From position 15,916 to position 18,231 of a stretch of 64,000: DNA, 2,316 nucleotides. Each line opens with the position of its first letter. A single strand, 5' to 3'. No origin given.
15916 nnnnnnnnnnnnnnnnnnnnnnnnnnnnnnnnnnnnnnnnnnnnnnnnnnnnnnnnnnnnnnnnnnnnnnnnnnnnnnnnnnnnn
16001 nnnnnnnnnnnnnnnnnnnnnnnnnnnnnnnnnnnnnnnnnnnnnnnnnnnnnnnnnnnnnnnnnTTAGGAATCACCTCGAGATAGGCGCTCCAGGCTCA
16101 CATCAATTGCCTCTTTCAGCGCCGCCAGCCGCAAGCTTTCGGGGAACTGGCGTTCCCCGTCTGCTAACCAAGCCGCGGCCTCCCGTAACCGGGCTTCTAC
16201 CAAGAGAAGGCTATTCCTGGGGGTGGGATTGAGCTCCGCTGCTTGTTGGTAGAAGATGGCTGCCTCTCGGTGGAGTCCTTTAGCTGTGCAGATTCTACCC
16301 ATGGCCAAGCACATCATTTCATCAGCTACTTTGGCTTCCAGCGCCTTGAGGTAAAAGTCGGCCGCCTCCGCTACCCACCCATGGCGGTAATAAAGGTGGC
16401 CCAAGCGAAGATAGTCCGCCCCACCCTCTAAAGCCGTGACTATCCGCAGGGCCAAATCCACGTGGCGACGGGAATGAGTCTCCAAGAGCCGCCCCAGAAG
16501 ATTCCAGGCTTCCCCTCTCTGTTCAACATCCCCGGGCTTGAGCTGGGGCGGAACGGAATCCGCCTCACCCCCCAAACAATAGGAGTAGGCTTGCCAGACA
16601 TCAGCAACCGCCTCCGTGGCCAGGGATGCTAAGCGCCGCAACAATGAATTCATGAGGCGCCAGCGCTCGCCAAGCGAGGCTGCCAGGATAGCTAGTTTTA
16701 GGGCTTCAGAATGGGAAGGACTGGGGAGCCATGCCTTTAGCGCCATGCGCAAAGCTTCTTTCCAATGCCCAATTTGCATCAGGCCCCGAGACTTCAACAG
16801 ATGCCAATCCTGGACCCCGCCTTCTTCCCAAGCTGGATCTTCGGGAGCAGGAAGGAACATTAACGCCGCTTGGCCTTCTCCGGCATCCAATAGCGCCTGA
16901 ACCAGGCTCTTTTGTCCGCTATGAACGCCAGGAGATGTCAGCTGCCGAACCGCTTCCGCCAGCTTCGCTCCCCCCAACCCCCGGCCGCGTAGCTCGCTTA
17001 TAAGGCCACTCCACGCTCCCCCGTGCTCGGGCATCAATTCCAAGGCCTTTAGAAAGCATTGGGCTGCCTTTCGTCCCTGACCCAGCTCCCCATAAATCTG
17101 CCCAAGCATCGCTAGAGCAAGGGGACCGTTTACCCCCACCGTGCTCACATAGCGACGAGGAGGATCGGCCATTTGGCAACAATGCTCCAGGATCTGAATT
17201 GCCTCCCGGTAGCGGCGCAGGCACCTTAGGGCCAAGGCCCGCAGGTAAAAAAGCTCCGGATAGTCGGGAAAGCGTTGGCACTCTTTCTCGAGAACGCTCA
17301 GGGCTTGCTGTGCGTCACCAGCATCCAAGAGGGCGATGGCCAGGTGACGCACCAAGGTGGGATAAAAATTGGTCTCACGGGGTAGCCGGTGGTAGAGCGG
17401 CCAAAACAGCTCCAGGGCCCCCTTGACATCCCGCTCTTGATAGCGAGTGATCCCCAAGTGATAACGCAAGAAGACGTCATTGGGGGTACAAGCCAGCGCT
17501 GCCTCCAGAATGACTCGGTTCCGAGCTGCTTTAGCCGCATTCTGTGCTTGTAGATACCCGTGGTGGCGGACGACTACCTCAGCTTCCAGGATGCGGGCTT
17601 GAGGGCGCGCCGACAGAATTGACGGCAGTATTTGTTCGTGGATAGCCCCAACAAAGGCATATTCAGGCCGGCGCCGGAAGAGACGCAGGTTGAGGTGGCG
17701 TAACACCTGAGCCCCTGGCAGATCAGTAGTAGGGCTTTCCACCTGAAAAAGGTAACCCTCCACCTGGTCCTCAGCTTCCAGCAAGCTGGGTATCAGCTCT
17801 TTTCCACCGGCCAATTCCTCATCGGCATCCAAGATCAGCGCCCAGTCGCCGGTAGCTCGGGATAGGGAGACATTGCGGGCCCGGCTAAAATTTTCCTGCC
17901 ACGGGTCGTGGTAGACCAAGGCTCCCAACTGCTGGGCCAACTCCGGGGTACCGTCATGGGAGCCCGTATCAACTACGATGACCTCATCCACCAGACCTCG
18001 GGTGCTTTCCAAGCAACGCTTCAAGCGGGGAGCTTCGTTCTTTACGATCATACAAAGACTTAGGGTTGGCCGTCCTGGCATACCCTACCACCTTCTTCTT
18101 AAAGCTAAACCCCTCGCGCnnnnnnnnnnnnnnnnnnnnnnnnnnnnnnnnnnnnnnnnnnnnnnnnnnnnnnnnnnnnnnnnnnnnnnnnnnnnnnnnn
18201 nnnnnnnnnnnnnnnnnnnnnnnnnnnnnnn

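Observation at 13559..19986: Operon of two paralogous repeat proteins followed by two giant GT2-TPR glycosyltransferases (three GT2 domains in total)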

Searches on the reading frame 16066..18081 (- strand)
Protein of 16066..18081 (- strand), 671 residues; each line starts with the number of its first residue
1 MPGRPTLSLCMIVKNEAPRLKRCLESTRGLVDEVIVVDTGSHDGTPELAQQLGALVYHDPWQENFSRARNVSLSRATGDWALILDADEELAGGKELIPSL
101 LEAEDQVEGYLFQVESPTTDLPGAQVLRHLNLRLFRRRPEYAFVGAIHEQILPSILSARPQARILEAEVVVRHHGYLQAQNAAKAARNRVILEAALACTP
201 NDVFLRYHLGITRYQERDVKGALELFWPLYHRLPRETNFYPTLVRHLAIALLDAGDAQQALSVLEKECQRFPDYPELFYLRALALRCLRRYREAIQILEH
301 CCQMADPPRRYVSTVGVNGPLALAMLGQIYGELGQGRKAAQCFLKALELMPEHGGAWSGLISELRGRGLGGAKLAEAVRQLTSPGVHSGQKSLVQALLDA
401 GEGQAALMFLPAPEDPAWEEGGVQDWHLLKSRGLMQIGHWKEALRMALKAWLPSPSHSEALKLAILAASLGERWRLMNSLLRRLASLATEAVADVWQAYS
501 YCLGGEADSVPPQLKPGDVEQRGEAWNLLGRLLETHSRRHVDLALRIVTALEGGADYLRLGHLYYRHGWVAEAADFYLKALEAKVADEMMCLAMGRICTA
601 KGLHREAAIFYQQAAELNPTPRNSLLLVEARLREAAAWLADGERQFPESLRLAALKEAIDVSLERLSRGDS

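Call 3: search_protein_families(library=pfam, proteins=[window:16066-18081:-], max_evalue=0.01)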
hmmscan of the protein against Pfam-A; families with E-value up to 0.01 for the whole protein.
window:16066-18081:- (671 aa): 16 families
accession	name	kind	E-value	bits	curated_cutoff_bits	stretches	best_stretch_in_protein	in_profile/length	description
PF00535.33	Glycos_transf_2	-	1e-19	71.5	23.3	1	8-95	1-95/168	Glycosyl transferase family 2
PF07719.23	TPR_2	-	1.2e-17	62.9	27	1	321-353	2-34/34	Tetratricopeptide repeat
PF13181.12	TPR_8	-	2.6e-15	55.6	25.7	1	322-352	3-33/34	Tetratricopeptide repeat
PF00515.34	TPR_1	-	2.4e-10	40.2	27.8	1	322-353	3-34/34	Tetratricopeptide repeat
PF13424.12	TPR_12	-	7.2e-09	36.2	30.1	1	246-305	8-75/77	Tetratricopeptide repeat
PF13176.12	TPR_7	-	1.1e-08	34.9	27.9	0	591-622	2-33/36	Tetratricopeptide repeat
PF13428.12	TPR_14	-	1.2e-08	35.3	23.5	1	243-282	3-42/44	Tetratricopeptide repeat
PF13704.12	Glyco_tranf_2_4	-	1.4e-08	35.6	27.5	1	14-88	1-82/98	Glycosyl transferase family 2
PF13431.12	TPR_17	-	3.5e-06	27.3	24.4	0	268-296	6-34/34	Tetratricopeptide repeat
PF23914.1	TPR_CcmH_CycH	-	2.8e-05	24.5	42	0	325-354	55-84/158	Cytochrome c-type biogenesis protein H TPR domain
PF13432.12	TPR_16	-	4.2e-05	24.4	32.7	1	247-298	3-54/65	Tetratricopeptide repeat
PF13371.12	TPR_9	-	6.3e-05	23.3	35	0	251-305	5-59/73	Tetratricopeptide repeat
PF13414.12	TPR_11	-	0.00012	22.1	26.8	0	327-352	1-26/42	TPR repeat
PF12895.13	ANAPC3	-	0.00099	19.8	27.2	1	247-301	29-82/82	Anaphase-promoting complex, cyclosome, subunit 3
PF14559.12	TPR_19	-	0.0012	19.6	25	1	251-299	1-49/68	Tetratricopeptide repeat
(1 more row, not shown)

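Call 4: search_protein_families(library=ncbifam, proteins=[window:16066-18081:-], max_evalue=0.01)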
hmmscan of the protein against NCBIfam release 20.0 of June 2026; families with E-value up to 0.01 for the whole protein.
window:16066-18081:- (671 aa): 19 families
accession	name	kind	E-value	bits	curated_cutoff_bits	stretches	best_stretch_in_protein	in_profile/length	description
TIGR04195.1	S_glycosyl_SunS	equivalog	1.3e-12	47.3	350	1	4-190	56-240/421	SunS family peptide S-glycosyltransferase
NF040959.1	MamA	equivalog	3.5e-12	46.2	200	2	190-304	58-168/204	magnetosome protein MamA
TIGR02917.1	PEP_TPR_lipo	equivalog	4.7e-10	38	312.2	0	247-300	843-896/899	XrtA/PEP-CTERM system TPR-repeat protein PrsT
TIGR04283.1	glyco_like_mftF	equivalog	4.1e-09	36.4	182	1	11-130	5-127/221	TIGR04283 family arsenosugar biosynthesis glycosyltransferase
NF052415.1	T3SS_chap_SctY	equivalog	4.4e-09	36.8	70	1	245-303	44-105/106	type III secretion apparatus assembly chaperone SctY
TIGR02521.1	type_IV_pilW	equivalog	1.9e-08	34.2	154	1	556-620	33-97/234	type IV pilus biogenesis/stability protein PilW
TIGR02795.1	tol_pal_ybgF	equivalog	7.4e-07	29.8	90.1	0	206-274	42-109/119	tol-pal system protein YbgF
TIGR00540.1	TPR_hemY_coli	hypoth_equivalog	5.4e-06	25.4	142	1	248-346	299-385/385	heme biosynthesis-associated TPR protein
NF010496.0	PRK13915.1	equivalog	1.2e-05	24.5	262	1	22-58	55-90/307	glucosyl-3-phosphoglycerate synthase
NF033920.0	C39_PA2778_fam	equivalog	7.1e-05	22.3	150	0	180-268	167-251/255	PA2778 family cysteine peptidase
NF041522.1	TPR_sll0314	equivalog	9.4e-05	21.8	225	1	245-302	184-241/275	Sll0314/Alr1548 family TPR repeat-containing protein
NF047371.1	FlcA_CTERM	equivalog_domain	0.00012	20.7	300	0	194-260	464-526/646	periplasmic flagellar collar protein FlcA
NF041875.1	EPS_EpsD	equivalog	0.00032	20.2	370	1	8-91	2-93/325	exopolysaccharide biosynthesis glycosyltransferase EpsD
NF007482.0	PRK10073.1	equivalog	0.00061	18.9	423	1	4-91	5-99/334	glycosyltransferase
NF008520.0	PRK11447.1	equivalog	0.0014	16.4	858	0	243-300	497-554/1157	cellulose synthase complex outer membrane protein BcsC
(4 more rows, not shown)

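Call 24: search_protein_families(library=phrogs, proteins=[window:16066-18081:-], max_evalue=0.01)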
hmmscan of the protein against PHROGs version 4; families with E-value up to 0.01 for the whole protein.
window:16066-18081:- (671 aa): 1 family
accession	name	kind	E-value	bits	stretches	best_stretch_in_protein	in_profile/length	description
phrog_13126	-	moron, auxiliary metabolic gene and host takeover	3.2e-24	86.8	1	7-353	3-342/394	beta-1,4-glycosyltransferase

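Call 51: search_solved_structures(query=window:16066-18081:-, max_evalue=0.001)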
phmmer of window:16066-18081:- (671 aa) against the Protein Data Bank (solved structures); distinct sequences matched with E-value up to 0.001: 35.
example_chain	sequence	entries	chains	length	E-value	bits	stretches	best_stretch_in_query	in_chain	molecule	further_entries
22ao_A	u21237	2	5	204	1.4e-30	109.7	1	2-189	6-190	GmaR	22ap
9qhb_A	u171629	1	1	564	2.5e-28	102.2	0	557-621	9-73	Engineered tetratricopeptide repeat protein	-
8bu0_A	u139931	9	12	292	6.5e-18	67.8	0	556-620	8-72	Consensus tetratricopeptide repeat protein | Crystal structure of an 8-repeat consensus TPR superhelix with Zinc. | Monomer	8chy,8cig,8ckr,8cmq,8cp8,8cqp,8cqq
9qhc_A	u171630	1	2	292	7.5e-16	61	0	557-620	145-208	Engineered tetratricopeptide repeat protein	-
7msp_A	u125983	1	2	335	2.3e-13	52.7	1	4-207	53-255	SPbeta prophage-derived glycosyltransferase SunS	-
7msn_A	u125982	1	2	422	3.2e-13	52.3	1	4-210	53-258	SPbeta prophage-derived glycosyltransferase SunS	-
8ch0_A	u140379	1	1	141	1.1e-09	40.6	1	556-621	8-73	Consensus tetratricopeptide repeat protein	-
2fo7_A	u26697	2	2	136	1.5e-09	40.2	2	557-620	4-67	SYNTHETIC CONSENSUS TPR PROTEIN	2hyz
7obi_A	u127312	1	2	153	3.1e-09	39.1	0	559-623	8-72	CTPR-rv4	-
7msk_A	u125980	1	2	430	3.1e-08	35.8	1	5-93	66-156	Glyco_trans_2-like domain-containing protein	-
1na0_A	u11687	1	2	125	3.2e-08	35.7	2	557-621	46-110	designed protein CTPR3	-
1w3b_A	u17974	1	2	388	1.1e-07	34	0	307-362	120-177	UDP-N-ACETYLGLUCOSAMINE--PEPTIDE N-ACETYLGLUCOSAMINYLTRANSFERASE 110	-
6eou_A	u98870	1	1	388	1.3e-07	33.7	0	307-362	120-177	UDP-N-acetylglucosamine--peptide N-acetylglucosaminyltransferase 110 kDa subunit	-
3kd7_A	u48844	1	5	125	4.6e-07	31.9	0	557-620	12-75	CTPR390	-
9gzg_A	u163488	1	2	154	6.1e-07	31.5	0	558-621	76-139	Engineered CTPR protein with glutamic acids for conductivity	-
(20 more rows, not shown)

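Call 80: find_homologous_proteins(query=window:16066-18081:-, max_evalue=1e-20)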
Query window:16066-18081:- (671 aa): 1055 proteins with E <= 1e-20 among 8000 candidates; the best 120 are listed.
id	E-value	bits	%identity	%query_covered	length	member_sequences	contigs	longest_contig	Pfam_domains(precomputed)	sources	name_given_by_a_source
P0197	0.0e+0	1506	99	100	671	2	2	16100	PF13431.13,PF00515.35,PF13424.13,PF13176.13,PF13432.13,PF13428.13,PF13181.13,PF00535.33,PF07719.24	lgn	-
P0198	1.0e-267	908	65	100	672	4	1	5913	PF13431.13,PF13414.13,PF13176.13,PF13428.13,PF00535.33,PF14559.13,PF13371.13,PF00515.35,PF12895.14,PF13432.13,PF13181.13,PF07719.24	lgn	-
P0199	8.6e-257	872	63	99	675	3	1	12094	PF13431.13,PF13414.13,PF13176.13,PF13428.13,PF00535.33,PF14559.13,PF13371.13,PF00515.35,PF12895.14,PF13432.13,PF13181.13,PF07719.24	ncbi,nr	ncbi:MAG: glycosyltransferase [Clostridia bacterium]|nr:glycosyltransferase [Clostridia bacterium]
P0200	7.9e-254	862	60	100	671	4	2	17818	PF13431.13,PF23914.2,PF13414.13,PF13176.13,PF13428.13,PF00535.33,PF14559.13,PF00515.35,PF13424.13,PF13432.13,PF13181.13,PF07719.24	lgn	-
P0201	1.2e-253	862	60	100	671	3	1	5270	PF13431.13,PF23914.2,PF13414.13,PF13176.13,PF13428.13,PF00535.33,PF14559.13,PF00515.35,PF13424.13,PF13432.13,PF13181.13,PF07719.24,PF13174.13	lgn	-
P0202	2.6e-128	447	33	91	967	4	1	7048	PF13431.13,PF23914.2,PF10111.15,PF13176.13,PF13428.13,PF00535.33,PF14559.13,PF00515.35,PF12895.14,PF13424.13,PF13432.13,PF13181.13,PF07719.24,PF13174.13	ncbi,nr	ncbi:MAG: glycosyltransferase, partial [Actinobacteria bacterium]|nr:glycosyltransferase [Actinomyce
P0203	2.2e-121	425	41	52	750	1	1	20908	PF13431.13,PF09976.16,PF23914.2,PF13414.13,PF13428.13,PF00535.33,PF14559.13,PF13641.13,PF00515.35,PF12895.14,PF13424.13,PF13432.13,PF13181.13,PF14561.13,PF07719.24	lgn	-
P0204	1.7e-117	412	38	52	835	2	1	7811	PF25062.2,PF13176.13,PF13428.13,PF00535.33,PF25064.2,PF14559.13,PF13641.13,PF17874.8,PF00515.35,PF13424.13,PF13432.13,PF13181.13,PF14561.13,PF07719.24,PF13174.13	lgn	-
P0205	2.8e-117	411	39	52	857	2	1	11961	PF14559.13,PF00515.35,PF13424.13,PF13432.13,PF13428.13,PF13181.13,PF00535.33,PF07719.24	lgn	-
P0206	2.1e-113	398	38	52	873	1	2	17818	PF14559.13,PF00515.35,PF12895.14,PF13424.13,PF13432.13,PF13428.13,PF13181.13,PF00535.33,PF14561.13,PF07719.24,PF13174.13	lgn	-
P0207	5.6e-111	390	35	49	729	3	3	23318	PF10111.15,PF13176.13,PF13428.13,PF00535.33,PF14559.13,PF13371.13,PF00515.35,PF12895.14,PF13424.13,PF13432.13,PF13181.13,PF07719.24,PF13174.13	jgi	jgi:glycosyltransferase involved in cell wall biosynthesis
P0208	1.1e-107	379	37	48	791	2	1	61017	PF23914.2,PF10111.15,PF13414.13,PF13428.13,PF00535.33,PF14559.13,PF13371.13,PF00515.35,PF12895.14,PF13424.13,PF13432.13,PF13181.13,PF07719.24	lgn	-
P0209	2.0e-104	369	30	97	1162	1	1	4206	PF13431.13,PF09976.16,PF13414.13,PF13176.13,PF13428.13,PF00535.33,PF14559.13,PF00515.35,PF13424.13,PF13432.13,PF13181.13,PF07719.24,PF13174.13,PF20308.5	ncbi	-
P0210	1.4e-103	366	38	47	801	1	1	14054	PF10111.15,PF13176.13,PF13428.13,PF00535.33,PF14559.13,PF13371.13,PF00515.35,PF12895.14,PF13424.13,PF13432.13,PF13181.13,PF07719.24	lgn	-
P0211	4.8e-102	361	38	47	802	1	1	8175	PF10111.15,PF13176.13,PF13428.13,PF00535.33,PF14559.13,PF13371.13,PF00515.35,PF12895.14,PF13424.13,PF13432.13,PF13181.13,PF07719.24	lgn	-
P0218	4.3e-92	328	34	96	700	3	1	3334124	PF14559.13,PF13431.13,PF23914.2,PF13414.13,PF13371.13,PF00515.35,PF13432.13,PF13428.13,PF00535.33,PF07719.24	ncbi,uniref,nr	ncbi:Glycosyltransferase involved in cell wall bisynthesis [Thermanaeromonas toyohensis ToBE]|uniref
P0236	2.8e-78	282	30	96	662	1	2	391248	PF13414.13,PF00515.35,PF13424.13,PF13432.13,PF13428.13,PF13181.13,PF00535.33,PF07719.24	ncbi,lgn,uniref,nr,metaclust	ncbi:glycosyltransferase family 2 protein [Desulforamulus hydrothermalis]|uniref:Putative Glycosyl t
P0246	8.6e-76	274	31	97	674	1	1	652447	PF13431.13,PF23914.2,PF25062.2,PF13414.13,PF13176.13,PF17004.12,PF13428.13,PF00535.33,PF13374.13,PF14559.13,PF25068.3,PF13371.13,PF00515.35,PF12895.14,PF13424.13,PF21033.5,PF13432.13,PF13181.13,PF07719.24,PF13174.13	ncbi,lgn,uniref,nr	ncbi:glycosyltransferase involved in cell wall biosynthesis [Thermodesulfitimonas autotrophica]|unir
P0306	2.7e-65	239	37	54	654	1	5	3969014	PF13431.13,PF25062.2,PF13414.13,PF13176.13,PF13428.13,PF00535.33,PF14559.13,PF00515.35,PF12895.14,PF13424.13,PF13432.13,PF13181.13,PF07719.24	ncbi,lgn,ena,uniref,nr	ncbi:glycosyltransferase [Desulforamulus ruminis]|uniref:Glycosyl transferase family 2 n=1 Tax=Desul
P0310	6.4e-65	238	30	95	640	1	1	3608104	PF14559.13,PF13431.13,PF13414.13,PF00515.35,PF12895.14,PF13424.13,PF13432.13,PF13428.13,PF13181.13,PF00535.33,PF07719.24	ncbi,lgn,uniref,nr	ncbi:glycosyl transferase, family 2 [Desulforamulus reducens MI-1]|uniref:Glycosyl transferase, fami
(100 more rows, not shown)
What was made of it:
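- The GT2-TPR family also occurs outside Bacillota, in Actinobacteria and Syntrophobacteraceae (call 80).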

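Call 81: find_encoding_contigs(protein=P0218, flank=8000, max_places=1)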
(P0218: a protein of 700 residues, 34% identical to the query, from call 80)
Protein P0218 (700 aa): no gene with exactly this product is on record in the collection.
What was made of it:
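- Tried and rejected: P0218 (Thermanaeromonas) had no contig on record (call 81).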

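Call 82: find_encoding_contigs(protein=P0310, flank=8000, max_places=1)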
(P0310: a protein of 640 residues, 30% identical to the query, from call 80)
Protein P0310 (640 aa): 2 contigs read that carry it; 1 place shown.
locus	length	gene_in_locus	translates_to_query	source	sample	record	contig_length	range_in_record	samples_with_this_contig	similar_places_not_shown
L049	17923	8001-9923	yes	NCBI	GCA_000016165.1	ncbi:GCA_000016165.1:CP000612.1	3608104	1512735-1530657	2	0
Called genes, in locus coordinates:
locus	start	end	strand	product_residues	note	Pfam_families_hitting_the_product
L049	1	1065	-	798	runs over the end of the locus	PF00535:Glycos_transf_2, PF10111:Glyco_tranf_2_2 (faint), PF12895:ANAPC3 (faint), PF00515:TPR_1 (faint), PF07719:TPR_2 (faint), PF13374:TPR_10 (faint), PF13414:TPR_11 (faint), PF00535:Glycos_transf_2, +3 more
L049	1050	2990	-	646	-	PF00535:Glycos_transf_2, PF13424:TPR_12 (faint), PF13414:TPR_11 (faint), PF13431:TPR_17 (faint), PF00515:TPR_1 (faint), PF07719:TPR_2 (faint), PF13428:TPR_14 (faint)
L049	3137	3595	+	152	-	-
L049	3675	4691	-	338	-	-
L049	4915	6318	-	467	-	PF13701:DDE_Tnp_1_4, PF01609:DDE_Tnp_1 (weak)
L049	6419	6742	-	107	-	-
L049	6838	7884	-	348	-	-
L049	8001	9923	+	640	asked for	PF00535:Glycos_transf_2, PF12895:ANAPC3 (faint), PF13432:TPR_16 (faint), PF14559:TPR_19 (faint), PF00515:TPR_1 (faint), PF13181:TPR_8 (faint), PF13414:TPR_11 (faint), PF07719:TPR_2 (weak), +3 more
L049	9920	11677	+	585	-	PF00535:Glycos_transf_2, PF13432:TPR_16 (faint), PF13181:TPR_8 (faint), PF13428:TPR_14 (faint), PF13424:TPR_12 (faint), PF00515:TPR_1 (weak), PF07719:TPR_2 (weak)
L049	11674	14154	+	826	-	PF00535:Glycos_transf_2, PF13641:Glyco_tranf_2_3 (faint), PF03452:Anp1 (weak), PF13704:Glyco_tranf_2_4 (faint), PF00535:Glycos_transf_2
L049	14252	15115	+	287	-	PF19912:DUF6385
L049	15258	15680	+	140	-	-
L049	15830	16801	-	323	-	PF01476:LysM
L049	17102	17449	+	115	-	-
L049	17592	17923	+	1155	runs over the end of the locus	PF21445:ADDB_N, PF13361:UvrD_C, PF27467:AddB_5th, PF12705:PDDEXK_1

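Call 83: find_encoding_contigs(protein=P0246, flank=8000, max_places=1)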
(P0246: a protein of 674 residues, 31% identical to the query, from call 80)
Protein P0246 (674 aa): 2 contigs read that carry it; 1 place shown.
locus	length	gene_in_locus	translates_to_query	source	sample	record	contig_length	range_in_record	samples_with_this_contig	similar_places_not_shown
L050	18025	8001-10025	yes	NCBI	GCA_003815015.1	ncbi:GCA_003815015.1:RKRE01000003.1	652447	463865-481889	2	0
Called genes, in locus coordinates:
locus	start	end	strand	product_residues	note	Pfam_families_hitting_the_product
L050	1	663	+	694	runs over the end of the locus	PF01627:Hpt, PF07194:P2, PF02895:H-kinase_dim, PF02518:HATPase_c, PF01584:CheW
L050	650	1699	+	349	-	PF00072:Response_reg, PF01339:CheB_methylest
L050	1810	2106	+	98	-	PF04316:FlgM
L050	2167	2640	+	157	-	PF05130:FlgN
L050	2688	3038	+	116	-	-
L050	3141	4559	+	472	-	PF00460:Flg_bb_rod, PF22638:FlgK_D1, PF06429:Flg_bbr_C (weak)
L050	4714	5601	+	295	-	PF00669:Flagellin_N, PF00700:Flagellin_C (weak)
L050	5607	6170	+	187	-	PF20074:DUF6470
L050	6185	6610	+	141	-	PF02623:FliW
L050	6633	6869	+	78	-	PF02599:CsrA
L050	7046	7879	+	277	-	PF00669:Flagellin_N, PF00700:Flagellin_C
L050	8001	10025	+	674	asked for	PF00535:Glycos_transf_2, PF13432:TPR_16 (weak), PF14559:TPR_19 (weak), PF13424:TPR_12 (weak), PF13432:TPR_16 (weak), PF00515:TPR_1, PF07719:TPR_2 (weak), PF13181:TPR_8 (weak), +13 more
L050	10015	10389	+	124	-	PF03646:FlaG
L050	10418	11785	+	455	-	PF02465:FliD_N, PF07196:Flagellin_IN, PF07195:FliD_C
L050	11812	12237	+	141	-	PF02561:FliS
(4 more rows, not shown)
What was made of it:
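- A full-length homolog lies inside the flagellin locus of Thermodesulfitimonas (call 83).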

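Call 90: find_encoding_contigs(protein=P0306, flank=8000, max_places=1)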
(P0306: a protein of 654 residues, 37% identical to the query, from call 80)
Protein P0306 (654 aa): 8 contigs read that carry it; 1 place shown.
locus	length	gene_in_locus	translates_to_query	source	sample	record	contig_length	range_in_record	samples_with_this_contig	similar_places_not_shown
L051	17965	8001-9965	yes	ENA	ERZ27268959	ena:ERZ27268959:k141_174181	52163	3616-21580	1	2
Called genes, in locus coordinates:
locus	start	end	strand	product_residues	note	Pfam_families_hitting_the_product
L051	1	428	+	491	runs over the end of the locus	PF12282:GAF_PdtaS, PF07536:HWE_HK, PF07568:HisKA_2, PF13581:HATPase_c_2 (weak), PF02518:HATPase_c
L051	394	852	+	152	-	PF00072:Response_reg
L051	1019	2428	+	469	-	PF00324:AA_permease, PF13520:AA_permease_2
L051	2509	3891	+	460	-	PF06751:EutB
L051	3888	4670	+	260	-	PF05985:EutC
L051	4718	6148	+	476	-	PF06277:EutA, PF14450:FtsA (faint)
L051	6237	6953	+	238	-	PF03692:CxxCxxCC (weak)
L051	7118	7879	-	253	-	PF19912:DUF6385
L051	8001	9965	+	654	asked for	PF00535:Glycos_transf_2, PF25062:ARM_TT21_N (faint), PF12895:ANAPC3 (faint), PF07719:TPR_2 (faint), PF13424:TPR_12 (faint), PF13428:TPR_14 (faint), PF13432:TPR_16 (weak), PF14559:TPR_19 (weak), +5 more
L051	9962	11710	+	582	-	PF00535:Glycos_transf_2, PF07719:TPR_2 (faint), PF14559:TPR_19 (faint), PF13431:TPR_17 (faint), PF00515:TPR_1 (weak), PF13181:TPR_8 (weak)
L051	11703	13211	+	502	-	PF00535:Glycos_transf_2, PF00515:TPR_1 (faint), PF07719:TPR_2 (faint), PF13424:TPR_12 (faint), PF13176:TPR_7 (faint), PF13181:TPR_8 (faint)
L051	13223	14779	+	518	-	PF03452:Anp1 (weak), PF13704:Glyco_tranf_2_4 (faint), PF00535:Glycos_transf_2 (weak)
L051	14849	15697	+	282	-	PF24517:CBM96, PF19912:DUF6385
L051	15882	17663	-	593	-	PF13510:Fer2_4, PF13237:Fer4_10 (faint), PF10588:NADH-G_4Fe-4S_3, PF02906:Fe_hyd_lg_C, PF02256:Fe_hyd_SSU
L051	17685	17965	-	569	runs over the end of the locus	PF01257:2Fe-2S_thioredx, PF01512:Complex1_51K, PF10531:SLBB (weak), PF10589:NADH_4Fe-4S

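Call 91: find_encoding_contigs(protein=P0236, flank=8000, max_places=1)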
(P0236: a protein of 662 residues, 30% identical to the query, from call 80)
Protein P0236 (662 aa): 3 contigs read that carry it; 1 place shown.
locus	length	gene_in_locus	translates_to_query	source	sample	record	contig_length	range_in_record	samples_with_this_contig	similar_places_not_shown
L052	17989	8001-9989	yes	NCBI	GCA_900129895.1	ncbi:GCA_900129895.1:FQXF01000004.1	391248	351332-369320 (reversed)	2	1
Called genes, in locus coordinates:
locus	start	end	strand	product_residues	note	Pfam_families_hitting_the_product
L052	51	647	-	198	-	PF00081:Sod_Fe_N, PF02777:Sod_Fe_C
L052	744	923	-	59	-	-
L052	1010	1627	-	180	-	-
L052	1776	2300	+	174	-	-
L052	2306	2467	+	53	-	-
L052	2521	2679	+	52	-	-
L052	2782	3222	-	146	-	-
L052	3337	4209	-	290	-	PF00571:CBS, PF00990:GGDEF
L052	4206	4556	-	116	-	-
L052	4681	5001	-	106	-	-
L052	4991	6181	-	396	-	PF00817:IMS, PF11798:IMS_HHH (weak), PF21999:IMS_HHH_1 (faint), PF11799:IMS_C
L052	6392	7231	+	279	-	PF24517:CBM96 (weak), PF19912:DUF6385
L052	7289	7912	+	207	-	PF19912:DUF6385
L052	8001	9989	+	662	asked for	PF00535:Glycos_transf_2, PF00515:TPR_1 (faint), PF07719:TPR_2 (faint), PF13428:TPR_14 (faint), PF13424:TPR_12 (faint), PF13181:TPR_8 (faint), PF13432:TPR_16 (faint), PF13414:TPR_11 (faint)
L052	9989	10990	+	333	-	PF00535:Glycos_transf_2, PF07719:TPR_2 (faint), PF12895:ANAPC3 (weak), PF23914:TPR_CcmH_CycH (weak), PF00515:TPR_1 (faint), PF13424:TPR_12 (weak), PF13428:TPR_14 (faint), PF14559:TPR_19 (weak), +1 more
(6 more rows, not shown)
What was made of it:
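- In Thermodesulfitimonas the GT sits between flagellin and flaG-fliD, that is, next to a known type of substrate (calls 82, 83, 90, 91).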
